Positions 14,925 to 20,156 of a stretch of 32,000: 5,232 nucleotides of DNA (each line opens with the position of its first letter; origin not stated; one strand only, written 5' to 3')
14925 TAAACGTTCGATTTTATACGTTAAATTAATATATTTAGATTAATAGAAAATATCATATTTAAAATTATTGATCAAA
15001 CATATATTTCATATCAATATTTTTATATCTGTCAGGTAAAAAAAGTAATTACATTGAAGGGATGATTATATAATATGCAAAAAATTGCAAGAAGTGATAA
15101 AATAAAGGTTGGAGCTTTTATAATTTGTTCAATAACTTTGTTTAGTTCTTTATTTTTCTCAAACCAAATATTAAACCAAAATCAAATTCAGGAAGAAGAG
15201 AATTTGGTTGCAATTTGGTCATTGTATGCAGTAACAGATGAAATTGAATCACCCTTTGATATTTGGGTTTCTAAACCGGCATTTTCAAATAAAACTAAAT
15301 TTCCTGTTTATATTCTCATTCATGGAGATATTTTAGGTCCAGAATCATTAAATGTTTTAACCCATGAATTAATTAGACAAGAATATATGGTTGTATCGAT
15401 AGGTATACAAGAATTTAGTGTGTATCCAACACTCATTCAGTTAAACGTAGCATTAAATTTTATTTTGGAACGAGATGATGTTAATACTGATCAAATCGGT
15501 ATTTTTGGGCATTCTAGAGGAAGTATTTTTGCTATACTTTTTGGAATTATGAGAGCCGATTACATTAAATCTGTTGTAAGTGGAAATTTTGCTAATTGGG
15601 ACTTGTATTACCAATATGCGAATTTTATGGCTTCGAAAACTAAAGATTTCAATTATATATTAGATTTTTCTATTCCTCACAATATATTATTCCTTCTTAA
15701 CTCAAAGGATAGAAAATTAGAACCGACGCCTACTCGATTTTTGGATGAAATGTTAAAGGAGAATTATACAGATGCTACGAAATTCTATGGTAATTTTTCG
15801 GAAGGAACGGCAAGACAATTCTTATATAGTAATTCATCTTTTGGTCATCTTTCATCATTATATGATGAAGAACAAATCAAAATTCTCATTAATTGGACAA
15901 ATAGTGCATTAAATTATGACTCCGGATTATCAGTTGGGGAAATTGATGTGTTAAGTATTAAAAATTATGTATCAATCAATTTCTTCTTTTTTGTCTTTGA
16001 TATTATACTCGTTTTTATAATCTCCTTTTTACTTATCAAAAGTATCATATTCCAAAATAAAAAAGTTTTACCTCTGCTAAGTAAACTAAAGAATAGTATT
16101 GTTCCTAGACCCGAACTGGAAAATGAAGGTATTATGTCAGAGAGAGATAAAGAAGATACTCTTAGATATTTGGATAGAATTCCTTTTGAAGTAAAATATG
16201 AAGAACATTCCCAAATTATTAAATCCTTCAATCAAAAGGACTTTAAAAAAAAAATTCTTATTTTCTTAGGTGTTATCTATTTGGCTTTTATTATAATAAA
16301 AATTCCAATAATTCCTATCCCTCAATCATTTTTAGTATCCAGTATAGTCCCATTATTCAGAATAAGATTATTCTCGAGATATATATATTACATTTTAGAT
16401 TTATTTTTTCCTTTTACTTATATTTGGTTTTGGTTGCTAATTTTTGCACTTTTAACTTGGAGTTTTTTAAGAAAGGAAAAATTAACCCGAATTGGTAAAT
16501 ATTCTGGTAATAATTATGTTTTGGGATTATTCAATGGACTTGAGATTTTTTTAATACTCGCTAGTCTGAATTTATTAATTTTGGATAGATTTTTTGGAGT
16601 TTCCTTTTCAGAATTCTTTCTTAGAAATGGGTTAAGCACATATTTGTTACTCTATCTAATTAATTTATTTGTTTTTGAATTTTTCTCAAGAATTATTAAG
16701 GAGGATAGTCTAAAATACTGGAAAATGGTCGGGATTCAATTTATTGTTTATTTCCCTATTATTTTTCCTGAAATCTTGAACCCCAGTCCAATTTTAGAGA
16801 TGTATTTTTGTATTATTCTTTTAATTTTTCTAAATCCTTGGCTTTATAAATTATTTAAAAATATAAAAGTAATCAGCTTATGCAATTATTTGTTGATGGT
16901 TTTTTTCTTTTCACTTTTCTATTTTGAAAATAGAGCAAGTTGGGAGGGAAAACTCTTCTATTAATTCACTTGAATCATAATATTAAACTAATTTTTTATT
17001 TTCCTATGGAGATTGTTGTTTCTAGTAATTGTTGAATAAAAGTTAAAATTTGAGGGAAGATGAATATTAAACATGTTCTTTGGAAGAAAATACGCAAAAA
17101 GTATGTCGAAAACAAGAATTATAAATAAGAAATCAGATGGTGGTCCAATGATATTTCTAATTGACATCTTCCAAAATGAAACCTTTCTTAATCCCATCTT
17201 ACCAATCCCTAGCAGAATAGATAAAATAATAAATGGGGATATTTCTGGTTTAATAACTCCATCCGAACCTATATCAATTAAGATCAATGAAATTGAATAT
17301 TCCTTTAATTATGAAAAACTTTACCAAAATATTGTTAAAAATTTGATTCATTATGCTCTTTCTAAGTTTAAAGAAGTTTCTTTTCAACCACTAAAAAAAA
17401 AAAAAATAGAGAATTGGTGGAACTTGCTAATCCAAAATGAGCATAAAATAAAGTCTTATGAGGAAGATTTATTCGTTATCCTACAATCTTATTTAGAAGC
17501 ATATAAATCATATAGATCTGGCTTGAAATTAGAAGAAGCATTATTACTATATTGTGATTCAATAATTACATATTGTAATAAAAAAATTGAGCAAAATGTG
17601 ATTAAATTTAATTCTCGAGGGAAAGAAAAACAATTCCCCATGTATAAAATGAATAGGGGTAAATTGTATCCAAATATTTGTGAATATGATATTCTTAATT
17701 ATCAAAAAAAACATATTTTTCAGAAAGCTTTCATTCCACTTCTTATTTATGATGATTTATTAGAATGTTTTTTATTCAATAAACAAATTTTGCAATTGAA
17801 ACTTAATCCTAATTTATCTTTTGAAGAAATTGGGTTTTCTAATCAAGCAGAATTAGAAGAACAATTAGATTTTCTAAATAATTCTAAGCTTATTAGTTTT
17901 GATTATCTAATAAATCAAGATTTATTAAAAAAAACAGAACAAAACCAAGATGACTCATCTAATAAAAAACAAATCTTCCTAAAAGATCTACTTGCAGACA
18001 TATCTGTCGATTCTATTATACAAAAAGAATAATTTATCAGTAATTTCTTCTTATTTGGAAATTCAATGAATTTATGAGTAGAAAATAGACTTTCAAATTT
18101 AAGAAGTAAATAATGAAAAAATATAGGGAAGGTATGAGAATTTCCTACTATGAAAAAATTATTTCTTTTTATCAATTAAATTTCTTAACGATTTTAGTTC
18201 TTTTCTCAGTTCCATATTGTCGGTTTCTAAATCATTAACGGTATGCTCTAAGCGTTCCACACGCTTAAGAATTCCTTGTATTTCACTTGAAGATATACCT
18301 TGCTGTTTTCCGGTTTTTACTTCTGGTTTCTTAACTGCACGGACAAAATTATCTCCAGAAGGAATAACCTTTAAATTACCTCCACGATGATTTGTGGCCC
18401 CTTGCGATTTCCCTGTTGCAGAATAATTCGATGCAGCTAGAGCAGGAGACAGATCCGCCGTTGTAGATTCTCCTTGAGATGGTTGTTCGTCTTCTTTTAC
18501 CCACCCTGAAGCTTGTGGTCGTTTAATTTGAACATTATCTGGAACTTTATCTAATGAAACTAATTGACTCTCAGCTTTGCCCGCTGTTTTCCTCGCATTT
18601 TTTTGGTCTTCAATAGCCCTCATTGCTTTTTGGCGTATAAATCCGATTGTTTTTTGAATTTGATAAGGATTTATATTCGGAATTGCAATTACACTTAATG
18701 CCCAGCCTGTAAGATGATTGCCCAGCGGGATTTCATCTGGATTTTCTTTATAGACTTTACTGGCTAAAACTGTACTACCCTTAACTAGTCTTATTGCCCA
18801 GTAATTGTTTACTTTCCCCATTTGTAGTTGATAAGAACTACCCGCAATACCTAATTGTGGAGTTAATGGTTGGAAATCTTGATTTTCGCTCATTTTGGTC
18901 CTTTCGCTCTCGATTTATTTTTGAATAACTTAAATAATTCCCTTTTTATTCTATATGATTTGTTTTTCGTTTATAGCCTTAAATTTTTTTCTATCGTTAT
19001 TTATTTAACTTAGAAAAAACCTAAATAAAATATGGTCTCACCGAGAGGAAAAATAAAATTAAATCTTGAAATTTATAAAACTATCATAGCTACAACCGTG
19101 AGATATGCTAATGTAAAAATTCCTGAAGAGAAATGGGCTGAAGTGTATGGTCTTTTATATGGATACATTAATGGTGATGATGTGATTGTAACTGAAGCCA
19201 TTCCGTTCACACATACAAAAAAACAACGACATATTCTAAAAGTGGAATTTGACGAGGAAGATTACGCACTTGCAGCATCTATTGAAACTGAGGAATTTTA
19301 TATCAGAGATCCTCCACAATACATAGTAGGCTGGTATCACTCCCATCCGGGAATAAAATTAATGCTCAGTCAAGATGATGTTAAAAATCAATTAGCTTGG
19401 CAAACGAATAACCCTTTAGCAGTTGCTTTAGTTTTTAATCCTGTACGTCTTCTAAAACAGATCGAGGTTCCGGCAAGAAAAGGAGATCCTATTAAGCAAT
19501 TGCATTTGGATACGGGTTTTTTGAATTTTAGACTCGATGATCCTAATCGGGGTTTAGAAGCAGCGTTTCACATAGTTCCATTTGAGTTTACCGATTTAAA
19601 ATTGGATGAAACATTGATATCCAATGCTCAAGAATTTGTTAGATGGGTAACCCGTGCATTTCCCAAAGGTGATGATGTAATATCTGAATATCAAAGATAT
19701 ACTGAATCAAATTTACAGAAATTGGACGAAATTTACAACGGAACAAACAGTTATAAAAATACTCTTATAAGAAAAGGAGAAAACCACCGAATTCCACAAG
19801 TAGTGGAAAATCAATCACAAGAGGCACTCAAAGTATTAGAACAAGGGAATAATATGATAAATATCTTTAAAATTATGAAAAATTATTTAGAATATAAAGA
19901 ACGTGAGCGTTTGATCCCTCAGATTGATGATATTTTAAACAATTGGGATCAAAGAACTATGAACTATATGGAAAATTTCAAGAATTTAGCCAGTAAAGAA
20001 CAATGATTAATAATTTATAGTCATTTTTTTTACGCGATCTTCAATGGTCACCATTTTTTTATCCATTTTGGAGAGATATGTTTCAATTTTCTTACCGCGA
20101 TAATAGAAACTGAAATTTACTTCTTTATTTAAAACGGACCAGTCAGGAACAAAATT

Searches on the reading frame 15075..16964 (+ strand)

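Call 56: search_protein_families(library=pfam, proteins=[window:15075-16964:+], max_evalue=0.0001)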
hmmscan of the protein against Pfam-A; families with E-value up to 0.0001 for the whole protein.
window:15075-16964:+ (629 aa): 1 family
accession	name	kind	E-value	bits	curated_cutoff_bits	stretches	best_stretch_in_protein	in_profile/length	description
PF20434.5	BD-FAE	-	4.7e-05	23.4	26.8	1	72-233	9-171/215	BD-FAE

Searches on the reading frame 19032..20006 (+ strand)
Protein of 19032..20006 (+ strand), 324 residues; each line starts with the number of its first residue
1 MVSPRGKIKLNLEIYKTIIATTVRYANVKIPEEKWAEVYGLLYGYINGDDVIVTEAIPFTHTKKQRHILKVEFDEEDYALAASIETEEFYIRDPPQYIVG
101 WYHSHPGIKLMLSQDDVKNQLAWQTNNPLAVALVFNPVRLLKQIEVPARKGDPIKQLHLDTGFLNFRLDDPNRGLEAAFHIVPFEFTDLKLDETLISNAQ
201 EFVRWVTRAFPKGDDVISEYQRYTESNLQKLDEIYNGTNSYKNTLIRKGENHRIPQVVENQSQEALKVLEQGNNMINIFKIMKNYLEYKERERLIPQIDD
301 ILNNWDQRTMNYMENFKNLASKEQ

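Call 56: search_protein_families(library=pfam, proteins=[window:19032-20006:+], max_evalue=0.0001)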
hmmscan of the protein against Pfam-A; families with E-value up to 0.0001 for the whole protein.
window:19032-20006:+ (324 aa): 1 family
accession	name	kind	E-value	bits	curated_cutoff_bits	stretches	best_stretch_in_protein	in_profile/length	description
PF01398.27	JAB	-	7.5e-13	48.8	22.5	1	14-124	8-112/117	JAB1/Mov34/MPN/PAD-1 ubiquitin protease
